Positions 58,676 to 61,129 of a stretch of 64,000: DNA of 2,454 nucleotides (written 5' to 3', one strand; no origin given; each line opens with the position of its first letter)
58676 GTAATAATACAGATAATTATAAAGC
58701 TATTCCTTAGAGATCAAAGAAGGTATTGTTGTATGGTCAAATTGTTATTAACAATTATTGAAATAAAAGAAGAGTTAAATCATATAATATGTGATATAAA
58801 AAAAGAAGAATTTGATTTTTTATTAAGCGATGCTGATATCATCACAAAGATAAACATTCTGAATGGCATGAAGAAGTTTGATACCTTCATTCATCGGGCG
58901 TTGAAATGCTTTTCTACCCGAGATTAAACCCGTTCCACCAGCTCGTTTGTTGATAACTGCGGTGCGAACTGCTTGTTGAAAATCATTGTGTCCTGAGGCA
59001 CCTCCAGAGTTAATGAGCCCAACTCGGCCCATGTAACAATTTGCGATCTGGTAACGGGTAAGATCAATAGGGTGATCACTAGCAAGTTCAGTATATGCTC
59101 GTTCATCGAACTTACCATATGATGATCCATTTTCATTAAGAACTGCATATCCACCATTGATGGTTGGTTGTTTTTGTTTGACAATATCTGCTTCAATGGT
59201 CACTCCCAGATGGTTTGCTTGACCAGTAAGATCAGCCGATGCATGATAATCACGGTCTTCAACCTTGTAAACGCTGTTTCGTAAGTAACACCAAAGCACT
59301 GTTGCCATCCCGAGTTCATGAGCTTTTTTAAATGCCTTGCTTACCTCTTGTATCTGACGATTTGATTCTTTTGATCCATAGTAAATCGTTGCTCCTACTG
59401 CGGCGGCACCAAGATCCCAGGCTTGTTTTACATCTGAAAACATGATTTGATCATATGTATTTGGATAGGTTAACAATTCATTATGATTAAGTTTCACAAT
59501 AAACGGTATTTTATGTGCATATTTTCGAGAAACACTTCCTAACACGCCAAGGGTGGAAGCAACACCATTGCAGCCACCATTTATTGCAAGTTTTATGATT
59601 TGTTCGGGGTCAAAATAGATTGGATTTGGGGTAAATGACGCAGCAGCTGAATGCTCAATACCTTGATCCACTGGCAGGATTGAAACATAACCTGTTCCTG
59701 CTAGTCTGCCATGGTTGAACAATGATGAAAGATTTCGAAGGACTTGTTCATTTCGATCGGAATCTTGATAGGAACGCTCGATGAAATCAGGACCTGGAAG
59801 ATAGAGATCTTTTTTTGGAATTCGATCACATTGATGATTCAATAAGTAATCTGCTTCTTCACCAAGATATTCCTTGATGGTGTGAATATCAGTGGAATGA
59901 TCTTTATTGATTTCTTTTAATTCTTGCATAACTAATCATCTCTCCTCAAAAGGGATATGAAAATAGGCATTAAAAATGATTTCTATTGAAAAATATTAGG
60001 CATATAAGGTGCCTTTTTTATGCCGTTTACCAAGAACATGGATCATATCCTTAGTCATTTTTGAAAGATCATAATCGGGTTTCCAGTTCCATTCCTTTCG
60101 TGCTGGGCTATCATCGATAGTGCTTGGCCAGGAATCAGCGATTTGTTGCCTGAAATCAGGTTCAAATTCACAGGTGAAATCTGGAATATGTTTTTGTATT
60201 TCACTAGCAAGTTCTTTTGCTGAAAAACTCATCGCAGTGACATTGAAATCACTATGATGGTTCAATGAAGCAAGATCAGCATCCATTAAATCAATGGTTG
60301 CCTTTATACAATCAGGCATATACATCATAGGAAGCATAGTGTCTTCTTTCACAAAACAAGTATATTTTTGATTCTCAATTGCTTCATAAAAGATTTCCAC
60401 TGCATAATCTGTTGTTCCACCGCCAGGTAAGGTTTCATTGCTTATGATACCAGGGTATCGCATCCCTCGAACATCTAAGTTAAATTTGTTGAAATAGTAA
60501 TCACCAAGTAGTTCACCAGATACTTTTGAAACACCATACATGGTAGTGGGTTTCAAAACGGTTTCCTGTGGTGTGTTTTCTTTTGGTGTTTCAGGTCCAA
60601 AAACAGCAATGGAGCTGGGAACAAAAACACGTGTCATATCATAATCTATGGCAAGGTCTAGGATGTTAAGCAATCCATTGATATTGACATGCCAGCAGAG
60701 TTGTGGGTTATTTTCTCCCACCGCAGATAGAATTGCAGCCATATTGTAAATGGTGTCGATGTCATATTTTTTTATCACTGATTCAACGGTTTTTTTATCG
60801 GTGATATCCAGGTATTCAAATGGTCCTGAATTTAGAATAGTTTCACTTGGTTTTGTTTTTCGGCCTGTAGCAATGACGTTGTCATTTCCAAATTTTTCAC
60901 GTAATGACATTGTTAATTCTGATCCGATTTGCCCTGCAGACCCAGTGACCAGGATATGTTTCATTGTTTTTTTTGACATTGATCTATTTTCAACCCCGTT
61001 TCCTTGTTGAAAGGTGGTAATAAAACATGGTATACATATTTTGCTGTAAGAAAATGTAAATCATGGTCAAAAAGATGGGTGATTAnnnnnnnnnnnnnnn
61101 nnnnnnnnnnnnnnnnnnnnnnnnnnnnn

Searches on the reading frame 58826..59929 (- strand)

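Call 7: search_protein_families(library=pfam, proteins=[window:58826-59929:-], max_evalue=0.01)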
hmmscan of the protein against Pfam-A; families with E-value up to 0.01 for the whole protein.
window:58826-59929:- (368 aa): 1 family
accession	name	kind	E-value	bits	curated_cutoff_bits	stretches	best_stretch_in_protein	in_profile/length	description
PF01791.15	DeoC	-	2.3e-62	211.1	23.8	1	83-344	2-229/229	DeoC/LacD family aldolase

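Call 8: search_protein_families(library=ncbifam, proteins=[window:58826-59929:-], max_evalue=0.01)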
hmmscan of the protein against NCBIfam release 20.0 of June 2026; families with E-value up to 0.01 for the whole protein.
window:58826-59929:- (368 aa): 9 families
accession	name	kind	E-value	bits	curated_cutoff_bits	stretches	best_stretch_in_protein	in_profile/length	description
NF006707.0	PRK09250.1-4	equivalog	5.7e-198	657.1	327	1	15-368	4-355/355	class I fructose-bisphosphate aldolase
NF006706.0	PRK09250.1-3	equivalog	7.4e-164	544.7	664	1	18-368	4-350/350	class I fructose-bisphosphate aldolase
NF006705.0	PRK09250.1-2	equivalog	1.4e-162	540.5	682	1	16-368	2-349/349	class I fructose-bisphosphate aldolase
NF006704.0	PRK09250.1-1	equivalog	7.1e-60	202.5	277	1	59-360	17-305/308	class I fructose-bisphosphate aldolase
NF005321.0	PRK06852.1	equivalog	4.8e-24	85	420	2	77-258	32-217/308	aldolase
NF005556.0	PRK07226.1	subfamily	8.9e-23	81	241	1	79-252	18-179/267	2-amino-3,7-dideoxy-D-threo-hept-6-ulosonate synthase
NF040816.1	Fbpase1_Arch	equivalog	3.6e-18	66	430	1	79-220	18-157/271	class I fructose-bisphosphate aldolase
TIGR01949.1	ADH_synth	equivalog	8.6e-15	55.1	299.45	1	75-252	9-173/255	2-amino-3,7-dideoxy-D-threo-hept-6-ulosonate synthase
NF006081.0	PRK08227.1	equivalog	0.003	16.9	297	1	156-211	116-171/291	3-hydroxy-5-phosphonooxypentane-2,4-dione thiolase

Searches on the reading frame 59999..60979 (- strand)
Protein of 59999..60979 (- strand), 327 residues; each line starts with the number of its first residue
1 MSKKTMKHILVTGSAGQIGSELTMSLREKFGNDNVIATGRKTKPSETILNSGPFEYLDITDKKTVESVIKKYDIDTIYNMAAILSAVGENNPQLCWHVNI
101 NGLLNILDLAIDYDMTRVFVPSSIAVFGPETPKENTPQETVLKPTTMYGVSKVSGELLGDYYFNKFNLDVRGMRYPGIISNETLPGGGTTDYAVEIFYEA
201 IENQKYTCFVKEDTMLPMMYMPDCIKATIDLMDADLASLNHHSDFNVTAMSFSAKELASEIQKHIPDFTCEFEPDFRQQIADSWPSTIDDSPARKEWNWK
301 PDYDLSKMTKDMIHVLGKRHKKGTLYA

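Call 7: search_protein_families(library=pfam, proteins=[window:59999-60979:-], max_evalue=0.01)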
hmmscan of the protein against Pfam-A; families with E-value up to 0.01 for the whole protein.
window:59999-60979:- (327 aa): 8 families
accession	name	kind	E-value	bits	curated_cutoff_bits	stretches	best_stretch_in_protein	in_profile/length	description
PF01370.27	Epimerase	-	1.1e-30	107.3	20.9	1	9-234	1-227/240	NAD dependent epimerase/dehydratase family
PF16363.11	GDP_Man_Dehyd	-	1.8e-26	93.8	27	1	10-312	1-332/332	GDP-mannose 4,6 dehydratase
PF04321.23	RmlD_sub_bind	-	5.8e-15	55.6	27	1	8-156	2-133/287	RmlD substrate binding domain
PF01073.25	3Beta_HSD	-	1.2e-09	38.1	22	1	10-152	1-150/280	3-beta hydroxysteroid dehydrogenase/isomerase family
PF02719.21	Polysacc_synt_2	-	2.9e-09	37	20.2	1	9-120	1-125/293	Polysaccharide biosynthesis protein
PF07993.18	NAD_binding_4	-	2.3e-06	27.4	20.1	1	73-215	88-245/258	Male sterility protein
PF01118.30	Semialdhyde_dh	-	0.0031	18.3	26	1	9-153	2-113/121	Semialdehyde dehydrogenase, NAD binding domain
PF00106.31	adh_short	-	0.0071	16.3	26.6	0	7-113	1-122/195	short chain dehydrogenase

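Call 8: search_protein_families(library=ncbifam, proteins=[window:59999-60979:-], max_evalue=0.01)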
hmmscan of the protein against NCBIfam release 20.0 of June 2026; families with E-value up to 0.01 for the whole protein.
window:59999-60979:- (327 aa): 29 families (the best 25 are shown)
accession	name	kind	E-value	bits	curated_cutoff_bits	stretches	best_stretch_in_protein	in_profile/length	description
NF043036.1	ErythonDh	equivalog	3.9e-32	111.7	325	1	8-308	2-312/321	D-erythronate dehydrogenase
TIGR01179.1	galE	equivalog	9.1e-17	60.9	262.3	1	9-175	2-173/332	UDP-glucose 4-epimerase GalE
TIGR02197.1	heptose_epim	equivalog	9.9e-17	61.1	274.6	1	9-235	1-233/316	ADP-glyceromanno-heptose 6-epimerase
TIGR01214.1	rmlD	equivalog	7.4e-13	48.2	224.05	1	9-159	2-135/285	dTDP-4-dehydrorhamnose reductase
NF041293.1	G6PDh_Azf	equivalog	4.4e-12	45.9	400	1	8-175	4-179/252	NAD-dependent glucose-6-phosphate dehydrogenase Azf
TIGR01181.1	dTDP_gluc_dehyt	equivalog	1.2e-11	44.3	365.1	1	9-171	2-174/321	dTDP-glucose 4,6-dehydratase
TIGR04180.1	EDH_00030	hypoth_equivalog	1.6e-09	37.3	475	1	9-174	1-171/297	NAD-dependent 4,6-dehydratase LegB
NF007956.0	PRK10675.1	subfamily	4.8e-08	32.5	394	1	8-159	2-161/338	UDP-glucose 4-epimerase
TIGR02622.1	CDP_4_6_dhtase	equivalog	1.1e-07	31.3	278.45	1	7-314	5-328/352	CDP-glucose 4,6-dehydratase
TIGR03589.1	PseB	equivalog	1.1e-07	31.1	407.75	1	6-120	4-122/324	UDP-N-acetylglucosamine 4,6-dehydratase (inverting)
TIGR03466.1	HpnA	hypoth_equivalog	3.8e-07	29.3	367.65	1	8-154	2-144/327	hopanoid-associated sugar epimerase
NF011728.1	PRK15181.1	equivalog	9.1e-07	28.2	760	1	7-245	16-263/348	Vi polysaccharide biosynthesis UDP-N-acetylglucosaminuronic acid C-4 epimerase TviC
TIGR01472.1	gmd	equivalog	3.5e-06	26.5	415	1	54-168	58-175/342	GDP-mannose 4,6-dehydratase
TIGR01746.1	Thioester-redct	subfamily_domain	1.1e-05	24.9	213.35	1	73-268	88-284/371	thioester reductase domain-containing protein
NF047922.1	GDPFucSynFcl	equivalog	3.8e-05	23.3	500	1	7-307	3-292/308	GDP-L-fucose synthase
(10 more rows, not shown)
